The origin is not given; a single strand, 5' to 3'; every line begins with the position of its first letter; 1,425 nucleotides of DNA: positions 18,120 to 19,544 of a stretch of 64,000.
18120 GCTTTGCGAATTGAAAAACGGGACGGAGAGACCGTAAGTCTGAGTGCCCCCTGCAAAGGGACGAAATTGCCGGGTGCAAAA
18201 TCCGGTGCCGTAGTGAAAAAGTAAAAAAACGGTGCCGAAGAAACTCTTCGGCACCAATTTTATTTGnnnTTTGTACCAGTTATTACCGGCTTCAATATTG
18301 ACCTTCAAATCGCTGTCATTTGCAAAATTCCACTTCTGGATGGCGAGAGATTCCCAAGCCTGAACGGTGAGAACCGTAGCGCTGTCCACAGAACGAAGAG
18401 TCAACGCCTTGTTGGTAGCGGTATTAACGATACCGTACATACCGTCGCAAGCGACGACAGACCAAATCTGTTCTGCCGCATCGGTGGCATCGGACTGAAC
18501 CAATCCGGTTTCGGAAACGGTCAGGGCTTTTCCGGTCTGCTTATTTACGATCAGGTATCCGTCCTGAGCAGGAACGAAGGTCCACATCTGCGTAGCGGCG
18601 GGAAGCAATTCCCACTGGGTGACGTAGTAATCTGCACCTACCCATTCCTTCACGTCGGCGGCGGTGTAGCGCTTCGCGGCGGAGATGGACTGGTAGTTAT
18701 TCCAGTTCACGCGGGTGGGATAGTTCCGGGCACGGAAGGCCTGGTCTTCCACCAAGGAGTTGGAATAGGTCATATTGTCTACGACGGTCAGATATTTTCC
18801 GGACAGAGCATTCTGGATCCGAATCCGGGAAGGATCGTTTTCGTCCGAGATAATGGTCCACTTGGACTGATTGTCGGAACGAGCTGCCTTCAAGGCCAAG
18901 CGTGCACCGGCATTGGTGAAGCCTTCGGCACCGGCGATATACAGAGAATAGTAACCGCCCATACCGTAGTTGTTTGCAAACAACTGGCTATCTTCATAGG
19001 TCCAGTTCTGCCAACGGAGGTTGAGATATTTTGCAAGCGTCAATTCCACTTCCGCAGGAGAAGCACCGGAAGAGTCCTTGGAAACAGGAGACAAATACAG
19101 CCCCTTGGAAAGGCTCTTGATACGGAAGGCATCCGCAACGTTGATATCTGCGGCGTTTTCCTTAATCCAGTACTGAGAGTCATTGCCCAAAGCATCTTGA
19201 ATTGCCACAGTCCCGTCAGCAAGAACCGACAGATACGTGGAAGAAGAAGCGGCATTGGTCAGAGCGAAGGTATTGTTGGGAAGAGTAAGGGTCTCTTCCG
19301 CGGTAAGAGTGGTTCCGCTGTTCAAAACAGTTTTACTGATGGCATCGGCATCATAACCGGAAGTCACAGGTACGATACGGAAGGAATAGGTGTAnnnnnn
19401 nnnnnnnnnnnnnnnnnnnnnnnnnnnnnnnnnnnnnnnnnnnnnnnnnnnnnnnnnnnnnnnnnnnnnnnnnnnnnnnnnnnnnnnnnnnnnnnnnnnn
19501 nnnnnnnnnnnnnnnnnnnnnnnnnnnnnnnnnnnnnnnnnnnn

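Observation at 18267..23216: Giant LacZ-like GH2 lipoprotein with the whole catalytic residue set apparently substituted, fused to ricin-type lectin repeats (candidate pseudoenzyme/adhesin)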

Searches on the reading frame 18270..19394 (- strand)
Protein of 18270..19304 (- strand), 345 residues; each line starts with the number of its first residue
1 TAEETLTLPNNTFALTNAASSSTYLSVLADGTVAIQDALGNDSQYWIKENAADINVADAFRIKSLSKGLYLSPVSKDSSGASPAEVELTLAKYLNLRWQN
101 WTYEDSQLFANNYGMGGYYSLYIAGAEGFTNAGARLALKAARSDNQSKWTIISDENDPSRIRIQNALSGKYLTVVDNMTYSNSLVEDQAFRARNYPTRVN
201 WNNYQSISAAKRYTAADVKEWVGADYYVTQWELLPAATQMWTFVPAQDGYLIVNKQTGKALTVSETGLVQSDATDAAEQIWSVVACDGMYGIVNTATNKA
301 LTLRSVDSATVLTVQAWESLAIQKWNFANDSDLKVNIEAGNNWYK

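Call 39: predict_structure(alignment_id=A3)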
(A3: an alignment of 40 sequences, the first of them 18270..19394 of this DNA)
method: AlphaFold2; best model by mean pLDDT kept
length: 375 residues; sequences in the alignment: 40
mean_pLDDT: 89.1   pTM: 0.83
mean pLDDT of the five models: 89.1, 89.0, 88.8, 88.5, 88.3
residues with pLDDT >= 90: 279; 70-90: 56; 50-70: 25; < 50: 15
segments of 3 or more residues with pLDDT < 50: 1-6, 25-31
pLDDT, mean of each block of 10 residues (from residue 1): 45 57 49 70 95 92 94 97 94 98 90 91 96 95 83 80 91 89 95 96 97 95 93 93 94 94 96 97 97 91 96 92 96 89 94 95 93 84
secondary structure, 60 per line:
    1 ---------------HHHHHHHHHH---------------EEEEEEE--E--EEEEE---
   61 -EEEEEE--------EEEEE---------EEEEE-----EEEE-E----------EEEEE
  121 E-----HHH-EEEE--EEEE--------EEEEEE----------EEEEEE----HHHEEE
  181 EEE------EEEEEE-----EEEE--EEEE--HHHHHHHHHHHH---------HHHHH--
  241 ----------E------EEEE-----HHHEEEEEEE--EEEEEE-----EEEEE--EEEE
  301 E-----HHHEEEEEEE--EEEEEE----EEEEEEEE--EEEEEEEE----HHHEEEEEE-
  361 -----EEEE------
elements in order: H16-25 E41-47 E53-57 E62-67 E76-80 E90-94 E100-103 E116-121 E131-134 E137-140 E149-154 E165-170 E178-183 E190-195 E201-204 E207-210 H213-224 H234-238 E258-261 E270-276 E279-284 E290-294 E297-301 E310-316 E319-324 E329-336 E339-346 E354-359 E366-369

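Call 42: fold_search(model_id=the predicted structure, library=pdb)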
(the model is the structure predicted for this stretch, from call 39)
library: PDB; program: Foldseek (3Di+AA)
matches with E <= 10: 1051; with E <= 0.001: 183
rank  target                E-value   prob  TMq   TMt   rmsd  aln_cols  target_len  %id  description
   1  2e4m_A                8.6e-11  1.00  0.23  0.30  23.3       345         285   15  Crystal structure of hemagglutinin subcomponent complex (HA-33/HA-17) from Clostridium botulinum serotype D strain 494 (released 2007-06-19)
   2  3aj6_B                3.0e-10  1.00  0.24  0.31  23.4       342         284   15  HA1 (HA33) mutant F179I of botulinum type C progenitor toxin complexed with N-acetylgalactosamine, bound at site II (released 2011-06-01)
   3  3aj6_A                4.2e-10  1.00  0.24  0.31  23.4       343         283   15  HA1 (HA33) mutant F179I of botulinum type C progenitor toxin complexed with N-acetylgalactosamine, bound at site II (released 2011-06-01)
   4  1ybi_A                5.4e-10  1.00  0.22  0.29  23.8       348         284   16  Crystal structure of HA33A, a neurotoxin-associated protein from Clostridium botulinum type A (released 2005-02-22)
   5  3ah4_B                9.2e-10  1.00  0.23  0.30  23.3       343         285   15  HA1 subcomponent of botulinum type C progenitor toxin complexed with galactose (released 2010-04-28)
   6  1qxm_A                1.1e-09  1.00  0.23  0.30  23.4       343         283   15  Crystal structure of a hemagglutinin component (HA1) from type C Clostridium botulinum (released 2004-01-20)
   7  3ah1_B                1.1e-09  1.00  0.24  0.30  21.5       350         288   13  HA1 subcomponent of botulinum type C progenitor toxin complexed with N-acetylneuramic acid (released 2010-04-28)
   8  4lo0_A                1.2e-09  1.00  0.23  0.30  23.6       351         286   16  Apo HA17-HA33 (released 2013-10-30)
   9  4ouj_A                2.9e-09  1.00  0.22  0.29  23.2       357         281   16  Crystal structure of HA33B-Lac (released 2014-06-04)
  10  5b2h_A                3.1e-09  1.00  0.23  0.30  21.0       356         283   14  Crystal structure of HA33 from Clostridium botulinum serotype C strain Yoichi (released 2016-06-15)
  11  4lo0_B                3.2e-09  1.00  0.23  0.30  23.7       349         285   17  Apo HA17-HA33 (released 2013-10-30)
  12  9qce_E                8.3e-09  1.00  0.23  0.31  19.2       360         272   14  HA70-HA17-HA33 complex from Clostridium botulinum Serotype B1 (released 2025-09-10)
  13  5bqu_B                1.1e-08  1.00  0.22  0.29  22.3       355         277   16  Crystal structure of HA17-HA33-Lactulose (released 2015-10-14)
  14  9qcm_I                1.4e-08  1.00  0.22  0.28  22.0       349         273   15  Botulinum neurotoxin type B1, 14-subunit, Large Progenitor Toxin Complex (L-PTC) (released 2025-09-10)
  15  3win_A                2.0e-08  1.00  0.22  0.28  23.3       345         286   15  Clostridium botulinum Hemagglutinin (released 2013-11-06)
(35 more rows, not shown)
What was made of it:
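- It is a tandem beta-trefoil (calls 39, 42). The C-terminus is a confident tandem beta-trefoil, and its best structural match is the Gal/GalNAc/sialic-acid-binding HA33 (calls 39, 42).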

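Call 52: search_solved_structures(query=window:18270-19280:-, max_evalue=1, show_alignments=4)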
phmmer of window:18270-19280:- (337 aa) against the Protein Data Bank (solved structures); distinct sequences matched with E-value up to 1: 2.
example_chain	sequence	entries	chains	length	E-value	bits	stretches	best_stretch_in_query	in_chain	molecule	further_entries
2rts_A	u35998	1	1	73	0.086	15.3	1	184-230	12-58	chitinase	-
4z7x_A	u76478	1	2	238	0.65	12.4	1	115-187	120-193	MdbA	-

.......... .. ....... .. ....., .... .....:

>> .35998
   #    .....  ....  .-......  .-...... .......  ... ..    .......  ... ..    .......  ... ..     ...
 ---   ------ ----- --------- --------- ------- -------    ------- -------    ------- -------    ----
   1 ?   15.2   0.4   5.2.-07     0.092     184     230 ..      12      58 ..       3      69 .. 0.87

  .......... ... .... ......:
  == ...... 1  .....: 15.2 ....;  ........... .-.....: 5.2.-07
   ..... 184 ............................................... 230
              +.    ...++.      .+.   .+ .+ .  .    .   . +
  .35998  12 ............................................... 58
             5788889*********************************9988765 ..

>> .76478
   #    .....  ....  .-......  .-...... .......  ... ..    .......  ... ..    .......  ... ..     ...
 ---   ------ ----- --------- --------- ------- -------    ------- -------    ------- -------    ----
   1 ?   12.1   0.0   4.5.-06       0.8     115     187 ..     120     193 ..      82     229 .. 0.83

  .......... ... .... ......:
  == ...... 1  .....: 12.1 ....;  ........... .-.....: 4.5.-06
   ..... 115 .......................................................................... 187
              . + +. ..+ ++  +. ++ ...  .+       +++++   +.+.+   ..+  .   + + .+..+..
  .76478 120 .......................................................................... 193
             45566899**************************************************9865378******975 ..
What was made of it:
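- Tried and rejected: A CBM5/12 chitin-binding motif in the trefoil-2 insertion: E 0.086 to 2RTS, not significant, and the model predicts helices there (calls 39, 52).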

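Call 64: find_homologous_proteins(query=window:18270-19304:-, max_evalue=0.00001)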
Query window:18270-19304:- (345 aa): 3 proteins with E <= 0.00001 among 2449 candidates.
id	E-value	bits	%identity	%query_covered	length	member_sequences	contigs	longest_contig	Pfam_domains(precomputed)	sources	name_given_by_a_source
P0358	3.6e-118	413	65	84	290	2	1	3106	PF14200.13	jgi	-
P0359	2.1e-82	295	50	83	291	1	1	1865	PF14200.13,PF00652.29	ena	-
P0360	6.2e-17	80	67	19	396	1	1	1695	PF17802.8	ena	-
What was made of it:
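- Tried and rejected: Relatives of the trefoil pair in other architectures, as a clue to the ligand: only three short hits (two PF14200-only proteins of about 290 aa that look like C-terminal pieces of family members, plus one unrelated protein) (call 64).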

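Call 67: search_solved_structures(query=A5, max_evalue=0.01, show_alignments=4)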
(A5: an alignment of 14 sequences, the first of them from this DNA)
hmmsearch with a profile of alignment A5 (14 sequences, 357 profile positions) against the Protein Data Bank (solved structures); distinct sequences matched with E-value up to 0.01: 8.
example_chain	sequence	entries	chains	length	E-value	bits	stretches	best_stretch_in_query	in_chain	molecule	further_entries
3pg0_A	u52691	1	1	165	7.3e-13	51.3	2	232-294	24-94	ThreeFoil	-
3vsf_A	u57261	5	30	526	2.8e-11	46.1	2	211-283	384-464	Ricin B lectin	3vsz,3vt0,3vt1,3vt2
7znx_A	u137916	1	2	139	0.00042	22.5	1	210-252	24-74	Cocaprin 1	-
4ion_A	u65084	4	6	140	0.0017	20.5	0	222-289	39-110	Ricin B-like lectin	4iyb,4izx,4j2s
7kcg_A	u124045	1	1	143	0.005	19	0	223-289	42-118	16 kDa salivary peptide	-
9qce_D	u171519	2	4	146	0.007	18.5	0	2-63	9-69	Hemagglutinin component HA17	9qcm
7kc8_A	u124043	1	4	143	0.0085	18.2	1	223-298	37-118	16.4 kDa salivary peptide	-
3win_C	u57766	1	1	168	0.0099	18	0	2-63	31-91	17 kD hemagglutinin component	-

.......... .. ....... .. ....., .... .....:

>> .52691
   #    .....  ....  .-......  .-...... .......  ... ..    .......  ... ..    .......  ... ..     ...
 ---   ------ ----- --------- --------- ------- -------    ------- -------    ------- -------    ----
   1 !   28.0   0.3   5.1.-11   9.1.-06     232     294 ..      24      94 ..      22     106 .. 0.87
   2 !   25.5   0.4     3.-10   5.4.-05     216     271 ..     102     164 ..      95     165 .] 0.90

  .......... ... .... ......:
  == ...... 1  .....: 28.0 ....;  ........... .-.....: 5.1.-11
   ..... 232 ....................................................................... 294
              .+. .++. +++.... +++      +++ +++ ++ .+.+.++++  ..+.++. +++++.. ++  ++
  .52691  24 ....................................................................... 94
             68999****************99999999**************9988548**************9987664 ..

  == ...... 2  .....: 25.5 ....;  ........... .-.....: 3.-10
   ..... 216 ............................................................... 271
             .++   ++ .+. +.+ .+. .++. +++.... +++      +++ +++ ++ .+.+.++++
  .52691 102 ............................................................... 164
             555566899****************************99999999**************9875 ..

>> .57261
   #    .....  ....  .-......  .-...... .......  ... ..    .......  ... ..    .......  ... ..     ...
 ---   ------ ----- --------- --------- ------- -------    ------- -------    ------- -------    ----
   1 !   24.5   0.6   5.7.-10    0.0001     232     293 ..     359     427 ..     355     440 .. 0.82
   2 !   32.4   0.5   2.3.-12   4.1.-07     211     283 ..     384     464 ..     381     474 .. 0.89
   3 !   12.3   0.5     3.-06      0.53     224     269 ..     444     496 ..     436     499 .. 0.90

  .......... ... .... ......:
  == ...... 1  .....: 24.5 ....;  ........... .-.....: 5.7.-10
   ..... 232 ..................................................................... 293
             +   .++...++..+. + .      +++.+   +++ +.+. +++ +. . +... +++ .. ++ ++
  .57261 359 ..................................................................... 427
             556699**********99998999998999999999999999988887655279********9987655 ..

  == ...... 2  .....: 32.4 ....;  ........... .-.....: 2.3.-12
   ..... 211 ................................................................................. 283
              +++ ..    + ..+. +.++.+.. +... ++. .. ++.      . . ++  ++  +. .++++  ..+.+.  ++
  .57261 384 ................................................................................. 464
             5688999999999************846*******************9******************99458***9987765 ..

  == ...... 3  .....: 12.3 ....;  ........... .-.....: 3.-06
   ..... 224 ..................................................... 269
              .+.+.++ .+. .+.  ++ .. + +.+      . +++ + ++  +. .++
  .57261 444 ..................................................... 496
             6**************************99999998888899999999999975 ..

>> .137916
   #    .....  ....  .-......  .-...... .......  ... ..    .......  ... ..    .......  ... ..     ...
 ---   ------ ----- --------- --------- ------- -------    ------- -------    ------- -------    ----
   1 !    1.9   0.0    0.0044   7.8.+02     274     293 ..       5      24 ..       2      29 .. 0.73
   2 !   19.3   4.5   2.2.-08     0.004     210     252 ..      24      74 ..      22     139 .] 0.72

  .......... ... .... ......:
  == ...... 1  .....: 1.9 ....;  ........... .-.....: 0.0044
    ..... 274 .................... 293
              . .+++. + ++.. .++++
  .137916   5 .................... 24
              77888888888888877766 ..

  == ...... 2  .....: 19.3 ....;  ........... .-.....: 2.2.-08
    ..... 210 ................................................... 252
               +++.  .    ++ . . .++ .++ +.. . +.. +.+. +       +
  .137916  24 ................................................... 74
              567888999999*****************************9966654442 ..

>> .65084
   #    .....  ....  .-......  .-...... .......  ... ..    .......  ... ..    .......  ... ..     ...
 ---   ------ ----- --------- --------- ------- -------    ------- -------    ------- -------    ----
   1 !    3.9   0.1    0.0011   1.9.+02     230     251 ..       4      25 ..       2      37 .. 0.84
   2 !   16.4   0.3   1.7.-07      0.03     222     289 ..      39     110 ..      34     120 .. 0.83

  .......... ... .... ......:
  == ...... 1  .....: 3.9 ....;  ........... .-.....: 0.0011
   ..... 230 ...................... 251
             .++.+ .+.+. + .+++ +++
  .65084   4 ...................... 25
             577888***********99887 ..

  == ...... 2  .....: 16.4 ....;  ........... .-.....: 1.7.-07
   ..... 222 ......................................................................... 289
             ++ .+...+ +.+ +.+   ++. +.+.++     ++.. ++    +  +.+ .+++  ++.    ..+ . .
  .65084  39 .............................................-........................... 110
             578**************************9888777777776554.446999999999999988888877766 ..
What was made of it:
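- On R-type (ricin B / CBM13) lectin: The profile alignment to ThreeFoil and CtCBM13 puts Thr, a non-aromatic residue and Glu/Asp at these positions in trefoil 2 (call 67).
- Closest known: Clostridium botulinum haemagglutinin HA33/HA1. Same: Foldseek gives E 9e-11 and the profile hits give E 7e-13 and 3e-11 (calls 42, 67).
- In the profile alignment to the sugar-binding trefoils ThreeFoil and CtCBM13, the ligand Asp of 'LDV' aligns to Thr, the stacking aromatic of 'IQY/VQW' to a non-aromatic residue, and the Asn of 'DNQQW' to Glu/Asp (call 67). Other significant trefoil matches are non-lectins, namely HA17 and cocaprin (call 67).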
